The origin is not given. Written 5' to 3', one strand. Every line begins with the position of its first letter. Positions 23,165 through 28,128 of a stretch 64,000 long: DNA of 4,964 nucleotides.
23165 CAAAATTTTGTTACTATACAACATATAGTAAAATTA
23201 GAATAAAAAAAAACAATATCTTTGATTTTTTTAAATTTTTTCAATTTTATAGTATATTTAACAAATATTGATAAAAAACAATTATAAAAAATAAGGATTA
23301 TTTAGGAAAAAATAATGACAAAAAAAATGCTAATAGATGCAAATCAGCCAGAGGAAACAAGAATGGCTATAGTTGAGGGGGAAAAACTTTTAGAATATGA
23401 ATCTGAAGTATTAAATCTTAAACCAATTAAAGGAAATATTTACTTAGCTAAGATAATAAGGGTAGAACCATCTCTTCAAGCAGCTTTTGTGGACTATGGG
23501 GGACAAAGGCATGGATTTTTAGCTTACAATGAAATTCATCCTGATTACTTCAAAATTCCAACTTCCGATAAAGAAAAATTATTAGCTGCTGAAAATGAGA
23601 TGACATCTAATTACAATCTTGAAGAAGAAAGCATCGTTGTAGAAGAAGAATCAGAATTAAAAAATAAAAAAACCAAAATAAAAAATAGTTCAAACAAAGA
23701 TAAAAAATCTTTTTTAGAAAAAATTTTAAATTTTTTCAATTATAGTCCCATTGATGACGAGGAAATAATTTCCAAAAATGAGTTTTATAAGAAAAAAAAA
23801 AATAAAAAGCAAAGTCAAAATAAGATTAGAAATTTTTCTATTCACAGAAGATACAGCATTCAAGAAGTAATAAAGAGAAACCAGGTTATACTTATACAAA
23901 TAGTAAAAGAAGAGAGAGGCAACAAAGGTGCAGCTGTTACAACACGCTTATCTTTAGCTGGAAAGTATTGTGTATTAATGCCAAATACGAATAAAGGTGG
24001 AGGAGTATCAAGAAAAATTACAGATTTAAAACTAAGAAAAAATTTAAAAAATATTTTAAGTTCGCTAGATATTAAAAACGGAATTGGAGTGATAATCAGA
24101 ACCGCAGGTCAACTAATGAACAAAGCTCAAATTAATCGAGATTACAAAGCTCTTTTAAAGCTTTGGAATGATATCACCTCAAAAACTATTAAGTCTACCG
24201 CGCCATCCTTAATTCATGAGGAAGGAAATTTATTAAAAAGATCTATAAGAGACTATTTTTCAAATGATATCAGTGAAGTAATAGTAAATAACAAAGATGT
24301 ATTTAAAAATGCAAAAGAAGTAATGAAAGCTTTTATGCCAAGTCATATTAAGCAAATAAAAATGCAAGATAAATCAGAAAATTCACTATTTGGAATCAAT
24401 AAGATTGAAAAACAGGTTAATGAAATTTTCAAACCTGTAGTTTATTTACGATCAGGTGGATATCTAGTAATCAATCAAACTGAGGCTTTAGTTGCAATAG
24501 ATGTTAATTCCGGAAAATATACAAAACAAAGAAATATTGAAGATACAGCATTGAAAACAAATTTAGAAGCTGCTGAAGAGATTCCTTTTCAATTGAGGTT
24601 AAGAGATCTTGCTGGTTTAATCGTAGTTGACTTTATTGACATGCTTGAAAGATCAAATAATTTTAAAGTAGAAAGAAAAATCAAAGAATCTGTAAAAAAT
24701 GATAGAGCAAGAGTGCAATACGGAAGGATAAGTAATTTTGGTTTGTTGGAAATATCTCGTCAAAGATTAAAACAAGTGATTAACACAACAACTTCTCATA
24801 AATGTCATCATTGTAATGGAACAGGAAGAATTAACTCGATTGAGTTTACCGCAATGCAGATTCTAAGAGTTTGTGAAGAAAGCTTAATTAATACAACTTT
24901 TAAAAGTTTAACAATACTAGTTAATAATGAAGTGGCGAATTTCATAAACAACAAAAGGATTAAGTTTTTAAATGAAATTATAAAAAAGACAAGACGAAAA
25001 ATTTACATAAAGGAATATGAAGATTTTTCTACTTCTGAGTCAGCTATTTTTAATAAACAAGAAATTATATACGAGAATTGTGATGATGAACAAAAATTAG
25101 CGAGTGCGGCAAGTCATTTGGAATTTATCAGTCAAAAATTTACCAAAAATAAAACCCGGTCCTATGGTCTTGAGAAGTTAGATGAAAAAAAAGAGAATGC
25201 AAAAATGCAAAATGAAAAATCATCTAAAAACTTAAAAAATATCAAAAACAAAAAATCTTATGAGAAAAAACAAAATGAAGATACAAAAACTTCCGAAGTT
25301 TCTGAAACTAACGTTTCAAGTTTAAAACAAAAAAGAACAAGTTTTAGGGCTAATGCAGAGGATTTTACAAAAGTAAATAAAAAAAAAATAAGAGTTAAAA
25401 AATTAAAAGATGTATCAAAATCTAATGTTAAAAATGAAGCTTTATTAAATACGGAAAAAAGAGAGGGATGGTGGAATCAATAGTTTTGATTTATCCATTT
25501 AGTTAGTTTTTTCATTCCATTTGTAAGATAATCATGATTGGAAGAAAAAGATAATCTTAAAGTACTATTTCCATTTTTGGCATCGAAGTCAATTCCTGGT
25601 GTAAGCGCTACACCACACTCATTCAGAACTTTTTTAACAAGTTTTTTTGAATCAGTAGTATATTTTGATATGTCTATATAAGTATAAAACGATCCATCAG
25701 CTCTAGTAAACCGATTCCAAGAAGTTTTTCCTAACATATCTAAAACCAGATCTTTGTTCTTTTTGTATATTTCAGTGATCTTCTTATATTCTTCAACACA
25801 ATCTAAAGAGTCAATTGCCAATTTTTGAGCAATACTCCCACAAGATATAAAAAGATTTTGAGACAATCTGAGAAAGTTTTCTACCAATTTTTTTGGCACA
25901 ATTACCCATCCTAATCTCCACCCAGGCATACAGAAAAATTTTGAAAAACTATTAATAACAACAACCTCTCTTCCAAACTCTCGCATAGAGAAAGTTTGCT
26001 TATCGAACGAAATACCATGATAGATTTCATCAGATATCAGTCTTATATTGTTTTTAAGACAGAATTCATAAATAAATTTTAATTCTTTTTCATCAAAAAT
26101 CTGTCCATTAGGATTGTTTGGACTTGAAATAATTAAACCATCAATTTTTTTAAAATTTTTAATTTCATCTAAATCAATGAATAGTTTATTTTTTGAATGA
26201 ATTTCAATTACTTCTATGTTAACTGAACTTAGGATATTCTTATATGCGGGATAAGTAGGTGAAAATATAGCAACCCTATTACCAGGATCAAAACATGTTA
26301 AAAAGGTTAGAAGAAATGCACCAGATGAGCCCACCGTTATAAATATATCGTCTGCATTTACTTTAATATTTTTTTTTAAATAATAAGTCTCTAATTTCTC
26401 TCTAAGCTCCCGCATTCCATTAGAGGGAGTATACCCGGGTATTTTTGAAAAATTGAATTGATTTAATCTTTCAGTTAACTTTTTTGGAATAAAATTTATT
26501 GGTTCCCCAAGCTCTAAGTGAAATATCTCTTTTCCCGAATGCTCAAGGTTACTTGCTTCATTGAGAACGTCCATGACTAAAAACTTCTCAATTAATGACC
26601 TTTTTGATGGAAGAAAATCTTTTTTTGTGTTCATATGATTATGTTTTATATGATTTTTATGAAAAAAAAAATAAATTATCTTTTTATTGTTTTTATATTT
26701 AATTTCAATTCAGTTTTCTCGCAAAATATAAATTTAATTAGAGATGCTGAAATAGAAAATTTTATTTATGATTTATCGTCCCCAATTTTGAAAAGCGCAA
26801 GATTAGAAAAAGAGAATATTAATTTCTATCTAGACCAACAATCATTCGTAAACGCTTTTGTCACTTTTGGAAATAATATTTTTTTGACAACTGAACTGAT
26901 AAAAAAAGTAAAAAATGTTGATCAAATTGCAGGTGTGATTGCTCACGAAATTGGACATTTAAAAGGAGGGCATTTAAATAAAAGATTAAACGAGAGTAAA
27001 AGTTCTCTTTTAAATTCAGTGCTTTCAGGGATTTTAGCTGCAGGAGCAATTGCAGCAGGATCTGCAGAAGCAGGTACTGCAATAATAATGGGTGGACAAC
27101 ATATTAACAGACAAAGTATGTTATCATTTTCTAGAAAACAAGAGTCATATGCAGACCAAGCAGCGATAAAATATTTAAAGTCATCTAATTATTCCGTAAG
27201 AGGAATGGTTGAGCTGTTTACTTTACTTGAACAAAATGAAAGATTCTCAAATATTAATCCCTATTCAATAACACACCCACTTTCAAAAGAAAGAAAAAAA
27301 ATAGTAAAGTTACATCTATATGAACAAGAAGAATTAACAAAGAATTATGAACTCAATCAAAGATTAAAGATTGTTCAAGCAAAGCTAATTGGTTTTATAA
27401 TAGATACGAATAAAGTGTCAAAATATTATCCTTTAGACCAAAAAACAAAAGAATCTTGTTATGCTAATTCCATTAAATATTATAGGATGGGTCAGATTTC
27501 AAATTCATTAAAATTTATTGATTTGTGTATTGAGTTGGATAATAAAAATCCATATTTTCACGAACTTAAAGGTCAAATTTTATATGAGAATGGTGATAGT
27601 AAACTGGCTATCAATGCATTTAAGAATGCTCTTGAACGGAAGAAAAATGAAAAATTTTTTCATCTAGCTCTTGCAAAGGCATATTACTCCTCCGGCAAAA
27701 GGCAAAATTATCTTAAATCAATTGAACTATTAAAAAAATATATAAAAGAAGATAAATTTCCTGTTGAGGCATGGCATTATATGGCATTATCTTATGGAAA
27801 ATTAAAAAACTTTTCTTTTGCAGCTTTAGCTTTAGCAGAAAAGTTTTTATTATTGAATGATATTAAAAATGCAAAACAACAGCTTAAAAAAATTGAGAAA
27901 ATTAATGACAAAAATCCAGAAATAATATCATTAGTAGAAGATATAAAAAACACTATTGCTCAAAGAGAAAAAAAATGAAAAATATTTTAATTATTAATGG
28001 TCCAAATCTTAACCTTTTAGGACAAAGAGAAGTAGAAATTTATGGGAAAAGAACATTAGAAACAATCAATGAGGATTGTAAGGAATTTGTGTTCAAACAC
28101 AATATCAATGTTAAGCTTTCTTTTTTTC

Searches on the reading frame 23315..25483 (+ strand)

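Call 17: search_protein_families(library=pfam, proteins=[window:23315-25483:+], max_evalue=0.00001)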
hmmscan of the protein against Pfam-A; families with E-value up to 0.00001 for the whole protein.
window:23315-25483:+ (722 aa): 2 families
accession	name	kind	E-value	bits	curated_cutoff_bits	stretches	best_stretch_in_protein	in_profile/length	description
PF10150.14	RNase_E_G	-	3.2e-94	315.8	25.5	1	213-484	1-269/270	Ribonuclease E/G family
PF20833.2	RNase_E_G_Thio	-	7.1e-15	55.4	26.8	1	496-578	1-83/86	RNase E/G, Thioredoxin-like domain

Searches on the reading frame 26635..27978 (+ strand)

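Call 17: search_protein_families(library=pfam, proteins=[window:26635-27978:+], max_evalue=0.00001)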
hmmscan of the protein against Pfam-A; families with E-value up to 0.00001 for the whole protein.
window:26635-27978:+ (447 aa): 3 families
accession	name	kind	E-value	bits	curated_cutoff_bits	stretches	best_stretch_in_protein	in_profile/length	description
PF01435.24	Peptidase_M48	-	5.8e-29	101.7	20.3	1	52-221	15-179/186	Peptidase family M48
PF23914.1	TPR_CcmH_CycH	-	2.2e-08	34.5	42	1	313-397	57-141/158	Cytochrome c-type biogenesis protein H TPR domain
PF14559.12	TPR_19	-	5e-07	30.4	25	0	316-355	1-40/68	Tetratricopeptide repeat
